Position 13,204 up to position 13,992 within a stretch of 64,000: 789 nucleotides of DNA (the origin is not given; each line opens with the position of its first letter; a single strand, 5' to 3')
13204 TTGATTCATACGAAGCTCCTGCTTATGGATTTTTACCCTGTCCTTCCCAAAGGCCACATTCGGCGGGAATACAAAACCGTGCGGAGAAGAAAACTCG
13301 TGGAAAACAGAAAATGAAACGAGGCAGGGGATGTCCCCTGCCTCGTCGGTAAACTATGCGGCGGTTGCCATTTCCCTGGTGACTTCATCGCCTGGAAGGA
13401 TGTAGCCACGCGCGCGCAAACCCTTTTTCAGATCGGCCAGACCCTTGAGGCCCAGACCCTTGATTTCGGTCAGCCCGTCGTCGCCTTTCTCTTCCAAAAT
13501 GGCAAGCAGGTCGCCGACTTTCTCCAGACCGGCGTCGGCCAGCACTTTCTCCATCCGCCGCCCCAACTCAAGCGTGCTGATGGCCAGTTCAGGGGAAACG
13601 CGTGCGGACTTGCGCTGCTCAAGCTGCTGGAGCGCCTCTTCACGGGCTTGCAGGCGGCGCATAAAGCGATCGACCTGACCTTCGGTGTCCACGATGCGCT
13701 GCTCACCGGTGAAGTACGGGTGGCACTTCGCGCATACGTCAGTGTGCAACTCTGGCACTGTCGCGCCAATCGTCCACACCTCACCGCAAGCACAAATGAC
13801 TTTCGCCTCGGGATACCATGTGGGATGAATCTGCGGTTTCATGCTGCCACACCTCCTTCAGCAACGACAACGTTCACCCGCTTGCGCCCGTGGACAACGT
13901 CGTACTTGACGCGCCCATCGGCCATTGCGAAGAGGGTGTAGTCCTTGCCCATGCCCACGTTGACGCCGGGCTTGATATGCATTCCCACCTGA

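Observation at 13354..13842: Ribosomal protein L31 fused to an RNA-polymerase alpha-CTD-like HhH domain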

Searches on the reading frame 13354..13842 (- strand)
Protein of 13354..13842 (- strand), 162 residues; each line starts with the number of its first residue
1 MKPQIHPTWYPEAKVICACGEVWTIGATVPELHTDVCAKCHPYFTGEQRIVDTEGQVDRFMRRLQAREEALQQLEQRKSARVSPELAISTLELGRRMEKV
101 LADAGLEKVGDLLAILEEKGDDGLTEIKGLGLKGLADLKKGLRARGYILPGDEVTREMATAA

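Call 3: search_protein_families(library=pfam, proteins=[window:13354-13842:-], max_evalue=10)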
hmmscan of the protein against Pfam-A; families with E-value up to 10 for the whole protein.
window:13354-13842:- (162 aa): 7 families
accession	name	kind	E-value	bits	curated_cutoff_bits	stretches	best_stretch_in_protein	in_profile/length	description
PF01197.23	Ribosomal_L31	-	2.8e-24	85.5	27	1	1-64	1-64/65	Ribosomal protein L31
PF03118.21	RNA_pol_A_CTD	-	6.7e-05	23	23.8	1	83-142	10-65/67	Bacterial RNA polymerase, alpha chain C terminal domain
PF18509.6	MCR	-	0.053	13.6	30.4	1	25-41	3-24/30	Magnetochrome domain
PF16548.10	FlgT_N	-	0.086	13.8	28.8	1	61-103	17-59/87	Flagellar assembly protein T, N-terminal domain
PF04641.18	Rtf2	-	0.15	11.8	27.4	1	15-80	128-194/258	Rtf2 RING-finger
PF05121.17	GvpK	-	0.26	11.8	25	0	53-79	42-68/85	Gas vesicle protein K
PF14520.12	HHH_5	-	0.29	12.1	27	1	93-143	10-56/57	Helix-hairpin-helix domain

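Call 4: search_protein_families(library=ncbifam, proteins=[window:13354-13842:-], max_evalue=10)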
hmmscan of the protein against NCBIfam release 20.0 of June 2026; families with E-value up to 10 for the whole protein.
window:13354-13842:- (162 aa): 10 families
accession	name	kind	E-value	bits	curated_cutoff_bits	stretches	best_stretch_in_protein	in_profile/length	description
NF000612.0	PRK00019.1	equivalog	6.2e-24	83.4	70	1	1-68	1-69/72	50S ribosomal protein L31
TIGR00105.1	L31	equivalog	1.3e-22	79.7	38.35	1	1-65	1-66/68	50S ribosomal protein L31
NF001809.0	PRK00528.1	equivalog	2.6e-20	72.3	70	1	1-66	1-70/75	50S ribosomal protein L31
NF002462.1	PRK01678.1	exception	2.7e-11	43.4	86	1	22-64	36-78/80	type B 50S ribosomal protein L31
NF003519.0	PRK05182.2-5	equivalog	3.2e-07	29.6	277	1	66-149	235-314/320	DNA-directed RNA polymerase subunit alpha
TIGR02027.1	rpoA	equivalog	7.9e-05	22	227.8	1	68-149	218-295/298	DNA-directed RNA polymerase subunit alpha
NF003517.0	PRK05182.2-3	equivalog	0.00042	19.4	356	1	72-150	246-319/344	DNA-directed RNA polymerase subunit alpha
NF011498.0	PRK14906.1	equivalog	0.0008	16.8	1437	1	91-147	1318-1370/1459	DNA-directed RNA polymerase subunit beta'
NF003514.0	PRK05182.1-4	equivalog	0.021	13.4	434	1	77-149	238-308/338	DNA-directed RNA polymerase subunit alpha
NF003515.0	PRK05182.2-1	equivalog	0.063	12.5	406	1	69-147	235-308/314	DNA-directed RNA polymerase subunit alpha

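Call 5: find_homologous_proteins(query=window:13354-13842:-, max_evalue=0.001)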
Query window:13354-13842:- (162 aa): 6226 proteins with E <= 0.001 among 6403 candidates; the best 120 are listed.
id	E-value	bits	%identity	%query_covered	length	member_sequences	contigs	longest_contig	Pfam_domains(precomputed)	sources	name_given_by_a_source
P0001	1.9e-96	338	94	100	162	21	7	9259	PF01197.24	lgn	-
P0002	3.4e-94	331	94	100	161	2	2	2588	PF01197.24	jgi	-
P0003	7.0e-92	323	88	100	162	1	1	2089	PF01197.24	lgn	-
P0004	3.5e-90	318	85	100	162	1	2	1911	PF01197.24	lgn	-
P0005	7.8e-90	317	88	100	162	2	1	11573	PF01197.24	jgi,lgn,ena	-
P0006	5.1e-89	314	85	100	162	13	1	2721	PF01197.24,PF03118.22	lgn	-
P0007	7.3e-89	313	87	100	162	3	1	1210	PF01197.24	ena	-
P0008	9.2e-88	310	84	100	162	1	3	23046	PF01197.24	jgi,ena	-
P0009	8.8e-87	307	88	94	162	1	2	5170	PF01197.24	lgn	-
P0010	1.2e-86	306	84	100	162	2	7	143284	PF01197.24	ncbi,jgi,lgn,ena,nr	ncbi:MAG TPA: 50S ribosomal protein L31 [Anaerolineae bacterium]|nr:50S ribosomal protein L31 [Anaer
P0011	1.5e-85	303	82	100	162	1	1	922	PF01197.24,PF03118.22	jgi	jgi:large subunit ribosomal protein L31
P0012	3.5e-84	298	82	100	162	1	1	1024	PF01197.24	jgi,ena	-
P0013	5.4e-83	294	80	100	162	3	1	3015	PF01197.24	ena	-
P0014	6.1e-83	294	80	100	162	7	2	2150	PF01197.24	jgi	-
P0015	9.2e-83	294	80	100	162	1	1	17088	PF01197.24,PF03118.22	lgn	-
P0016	1.6e-82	293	80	100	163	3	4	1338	PF01197.24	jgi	jgi:large subunit ribosomal protein L31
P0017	3.4e-82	292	78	100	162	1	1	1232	PF01197.24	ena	-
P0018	9.3e-82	290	79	100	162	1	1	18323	PF01197.24,PF03118.22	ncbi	-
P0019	1.6e-81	290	78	100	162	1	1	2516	PF01197.24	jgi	jgi:large subunit ribosomal protein L31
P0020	3.1e-81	289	77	100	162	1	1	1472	PF01197.24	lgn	-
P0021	7.1e-81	287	81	95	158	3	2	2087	PF01197.24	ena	-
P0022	9.5e-78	277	73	100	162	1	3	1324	PF01197.24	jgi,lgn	-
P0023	1.1e-77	277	72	100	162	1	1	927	PF01197.24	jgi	jgi:large subunit ribosomal protein L31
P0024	6.5e-76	271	74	98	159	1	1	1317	PF01197.24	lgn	-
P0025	9.2e-76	271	76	94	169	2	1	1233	PF01197.24,PF03118.22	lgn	-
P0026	1.2e-75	270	75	94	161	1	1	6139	PF01197.24,PF03118.22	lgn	-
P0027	6.5e-75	268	71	99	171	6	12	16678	PF01197.24,PF03118.22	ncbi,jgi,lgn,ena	-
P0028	9.8e-75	267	74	94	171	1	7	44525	PF01197.24,PF03118.22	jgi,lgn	jgi:large subunit ribosomal protein L31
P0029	1.2e-74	267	72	98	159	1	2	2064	PF01197.24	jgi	jgi:large subunit ribosomal protein L31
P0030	2.0e-74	266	73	94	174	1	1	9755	PF01197.24,PF03118.22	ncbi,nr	ncbi:MAG: 50S ribosomal protein L31 [Anaerolineae bacterium]|nr:50S ribosomal protein L31 [Anaerolin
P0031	2.6e-74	266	70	100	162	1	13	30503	PF01197.24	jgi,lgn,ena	-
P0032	4.0e-74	265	70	93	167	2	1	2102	PF01197.24,PF03118.22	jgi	jgi:large subunit ribosomal protein L31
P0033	8.4e-74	264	71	97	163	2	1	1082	PF01197.24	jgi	-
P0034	1.0e-73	264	69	99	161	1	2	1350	PF01197.24,PF03118.22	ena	-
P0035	1.6e-73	264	73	94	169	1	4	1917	PF01197.24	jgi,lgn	jgi:large subunit ribosomal protein L31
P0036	1.8e-73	263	73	93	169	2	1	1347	PF01197.24,PF03118.22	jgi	-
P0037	2.0e-73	263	71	97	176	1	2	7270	PF01197.24,PF03118.22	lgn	-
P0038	3.9e-73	262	72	94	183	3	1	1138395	PF01197.24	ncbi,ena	-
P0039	5.6e-73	262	69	99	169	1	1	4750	PF01197.24,PF03118.22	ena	-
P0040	7.0e-73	261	73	94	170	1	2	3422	PF01197.24,PF03118.22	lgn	-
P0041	7.1e-73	261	75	94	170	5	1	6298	PF01197.24,PF03118.22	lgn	-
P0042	9.0e-73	261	71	98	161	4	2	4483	PF01197.24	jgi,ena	-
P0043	9.0e-73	261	72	93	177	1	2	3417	PF01197.24,PF03118.22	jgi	jgi:large subunit ribosomal protein L31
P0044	1.3e-72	261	70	98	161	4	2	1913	PF01197.24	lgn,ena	-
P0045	1.3e-72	261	70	98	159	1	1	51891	PF01197.24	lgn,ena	-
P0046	2.1e-72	260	70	98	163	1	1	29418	PF01197.24,PF03118.22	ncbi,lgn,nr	ncbi:MAG: 50S ribosomal protein L31 [Anaerolineae bacterium]|nr:50S ribosomal protein L31 [Anaerolin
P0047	3.7e-72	259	70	97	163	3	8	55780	PF01197.24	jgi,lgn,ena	jgi:large subunit ribosomal protein L31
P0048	4.0e-72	259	72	94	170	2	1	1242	PF01197.24,PF03118.22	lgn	-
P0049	4.9e-72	259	71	94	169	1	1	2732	PF01197.24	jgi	jgi:large subunit ribosomal protein L31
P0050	5.3e-72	259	72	94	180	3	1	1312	PF01197.24,PF03118.22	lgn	-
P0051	5.8e-72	258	73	94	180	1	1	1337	PF01197.24,PF03118.22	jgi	jgi:large subunit ribosomal protein L31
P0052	6.7e-72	258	72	94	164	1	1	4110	PF01197.24,PF03118.22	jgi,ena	jgi:large subunit ribosomal protein L31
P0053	6.9e-72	258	69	99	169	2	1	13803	PF01197.24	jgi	jgi:large subunit ribosomal protein L31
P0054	1.2e-71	257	72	93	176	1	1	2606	PF01197.24,PF03118.22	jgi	jgi:large subunit ribosomal protein L31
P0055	1.8e-71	257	71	97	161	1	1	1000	PF01197.24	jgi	-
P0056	1.8e-71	257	69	98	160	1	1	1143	PF01197.24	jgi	jgi:large subunit ribosomal protein L31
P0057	1.9e-71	257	71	94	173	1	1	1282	PF01197.24,PF03118.22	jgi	-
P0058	2.3e-71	256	70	99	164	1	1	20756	PF01197.24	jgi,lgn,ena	-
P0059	3.0e-71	256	74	94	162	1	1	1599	PF01197.24,PF03118.22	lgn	-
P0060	3.6e-71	256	69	97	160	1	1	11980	PF01197.24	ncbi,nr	ncbi:MAG: 50S ribosomal protein L31 [Anaerolineae bacterium]|nr:50S ribosomal protein L31 [Anaerolin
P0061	5.3e-71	255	68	97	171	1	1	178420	PF01197.24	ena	-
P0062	6.2e-71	255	73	94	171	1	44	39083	PF01197.24,PF03118.22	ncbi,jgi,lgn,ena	-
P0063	2.2e-70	253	69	93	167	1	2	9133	PF01197.24,PF03118.22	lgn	-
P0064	2.3e-70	253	70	94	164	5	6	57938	PF01197.24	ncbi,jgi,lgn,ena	-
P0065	2.4e-70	253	68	97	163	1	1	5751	PF01197.24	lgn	-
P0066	4.4e-70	252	69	95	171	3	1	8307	PF01197.24,PF03118.22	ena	-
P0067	4.7e-70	252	70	94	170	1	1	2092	PF01197.24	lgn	-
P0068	6.0e-70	252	69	97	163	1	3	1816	PF01197.24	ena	-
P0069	6.1e-70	252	72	94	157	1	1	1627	PF01197.24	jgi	-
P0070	6.5e-70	252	69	94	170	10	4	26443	PF01197.24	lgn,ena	-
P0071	1.3e-69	251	69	95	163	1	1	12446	PF01197.24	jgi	jgi:large subunit ribosomal protein L31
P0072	1.4e-69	251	68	95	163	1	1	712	PF01197.24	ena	-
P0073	1.5e-69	251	69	94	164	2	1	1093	PF01197.24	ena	-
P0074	2.1e-69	250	71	94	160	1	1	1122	PF01197.24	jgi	-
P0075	2.4e-69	250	68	97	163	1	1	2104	PF01197.24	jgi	-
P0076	2.6e-69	250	68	98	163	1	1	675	PF01197.24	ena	-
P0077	2.8e-69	250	70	94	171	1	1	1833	PF01197.24,PF03118.22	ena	-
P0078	2.8e-69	250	68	95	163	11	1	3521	PF01197.24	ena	-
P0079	3.3e-69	250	69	98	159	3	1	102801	PF01197.24,PF03118.22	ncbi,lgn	-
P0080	4.1e-69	249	71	94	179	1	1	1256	PF01197.24,PF03118.22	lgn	-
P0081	4.9e-69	249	69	95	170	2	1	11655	PF01197.24,PF03118.22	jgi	-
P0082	5.4e-69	249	71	94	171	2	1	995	PF01197.24,PF03118.22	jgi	-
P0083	5.5e-69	249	68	95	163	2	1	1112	PF01197.24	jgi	jgi:large subunit ribosomal protein L31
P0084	5.6e-69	249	71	94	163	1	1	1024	PF01197.24,PF03118.22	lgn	-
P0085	7.1e-69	248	67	97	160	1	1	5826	PF01197.24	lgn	-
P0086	7.5e-69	248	67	94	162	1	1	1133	PF01197.24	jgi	jgi:large subunit ribosomal protein L31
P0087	7.8e-69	248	69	94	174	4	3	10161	PF01197.24,PF03118.22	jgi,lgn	jgi:large subunit ribosomal protein L31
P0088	8.0e-69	248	68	94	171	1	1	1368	PF01197.24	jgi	jgi:large subunit ribosomal protein L31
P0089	1.4e-68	247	68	94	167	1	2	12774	PF01197.24,PF03118.22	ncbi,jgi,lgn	-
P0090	1.5e-68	247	70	94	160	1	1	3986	PF01197.24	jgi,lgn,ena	-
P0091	1.5e-68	247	67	96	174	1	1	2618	PF01197.24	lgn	-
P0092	2.6e-68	247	66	99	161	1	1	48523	PF01197.24,PF03118.22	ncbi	-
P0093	4.0e-68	246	68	98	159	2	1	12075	PF01197.24,PF03118.22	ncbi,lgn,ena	-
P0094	1.1e-67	245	68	94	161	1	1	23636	PF01197.24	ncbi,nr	ncbi:MAG: 50S ribosomal protein L31 [Anaerolineae bacterium]|nr:50S ribosomal protein L31 [Anaerolin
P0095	1.1e-67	245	67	94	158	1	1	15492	PF01197.24,PF03118.22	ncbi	-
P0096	1.3e-67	244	68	94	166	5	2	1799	PF01197.24,PF03118.22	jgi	-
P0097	1.5e-67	244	68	94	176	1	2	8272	PF01197.24,PF03118.22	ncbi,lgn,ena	-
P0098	2.5e-67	243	66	94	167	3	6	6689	PF01197.24,PF03118.22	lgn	-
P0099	2.5e-67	243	67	98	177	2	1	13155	PF01197.24,PF03118.22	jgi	jgi:large subunit ribosomal protein L31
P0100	3.1e-67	243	68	96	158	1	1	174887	PF01197.24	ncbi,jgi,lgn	-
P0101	3.3e-67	243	67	94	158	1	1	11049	PF01197.24,PF03118.22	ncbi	-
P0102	3.5e-67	243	65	98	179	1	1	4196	PF01197.24,PF03118.22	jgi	jgi:large subunit ribosomal protein L31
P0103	3.8e-67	243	65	100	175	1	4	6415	PF01197.24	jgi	jgi:large subunit ribosomal protein L31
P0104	4.2e-67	243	66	100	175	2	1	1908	PF01197.24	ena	-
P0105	4.9e-67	242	65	99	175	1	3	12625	PF01197.24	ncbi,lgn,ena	-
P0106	5.7e-67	242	66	94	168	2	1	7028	PF01197.24,PF03118.22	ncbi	-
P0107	6.3e-67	242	65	98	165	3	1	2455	PF01197.24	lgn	-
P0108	8.7e-67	242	67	94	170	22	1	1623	PF01197.24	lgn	-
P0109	9.1e-67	242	66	94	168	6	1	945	PF01197.24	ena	-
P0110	9.8e-67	241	65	98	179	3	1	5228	PF01197.24,PF03118.22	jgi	jgi:large subunit ribosomal protein L31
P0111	1.1e-66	241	68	94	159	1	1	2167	PF01197.24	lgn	-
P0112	1.6e-66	241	68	94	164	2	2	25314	PF01197.24,PF03118.22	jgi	-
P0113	2.3e-66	240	68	94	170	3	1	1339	PF01197.24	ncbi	-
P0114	2.3e-66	240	66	94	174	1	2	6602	PF01197.24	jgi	jgi:large subunit ribosomal protein L31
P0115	2.6e-66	240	67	94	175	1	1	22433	PF01197.24,PF03118.22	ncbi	-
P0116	3.1e-66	240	66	94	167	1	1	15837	PF01197.24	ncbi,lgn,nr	ncbi:MAG: 50S ribosomal protein L31 [Anaerolineae bacterium]|nr:50S ribosomal protein L31 [Anaerolin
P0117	3.2e-66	240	66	94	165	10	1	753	PF01197.24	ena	-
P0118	3.7e-66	240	67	98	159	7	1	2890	PF01197.24,PF03118.22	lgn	-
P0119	4.5e-66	239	67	94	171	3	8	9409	PF01197.24,PF03118.22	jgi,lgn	jgi:large subunit ribosomal protein L31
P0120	7.2e-66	239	65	96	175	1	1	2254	PF01197.24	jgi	jgi:large subunit ribosomal protein L31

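Call 20: predict_structure(alignment_id=A1)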
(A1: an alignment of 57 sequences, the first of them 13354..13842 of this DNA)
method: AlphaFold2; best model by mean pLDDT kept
length: 162 residues; sequences in the alignment: 57
mean_pLDDT: 70.8   pTM: 0.38
mean pLDDT of the five models: 70.8, 69.7, 68.3, 67.8, 65.4
residues with pLDDT >= 90: 0; 70-90: 100; 50-70: 47; < 50: 15
segments of 3 or more residues with pLDDT < 50: 47-51, 153-162
pLDDT, mean of each block of 10 residues (from residue 1): 75 86 86 80 53 67 85 71 66 71 73 72 66 74 71 44 35
secondary structure, 60 per line:
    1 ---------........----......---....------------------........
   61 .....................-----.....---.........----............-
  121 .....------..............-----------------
elements in order: E10-17 E22-27 E31-34 H53-81 H88-91 H95-103 H109-119 H121-125 H132-145
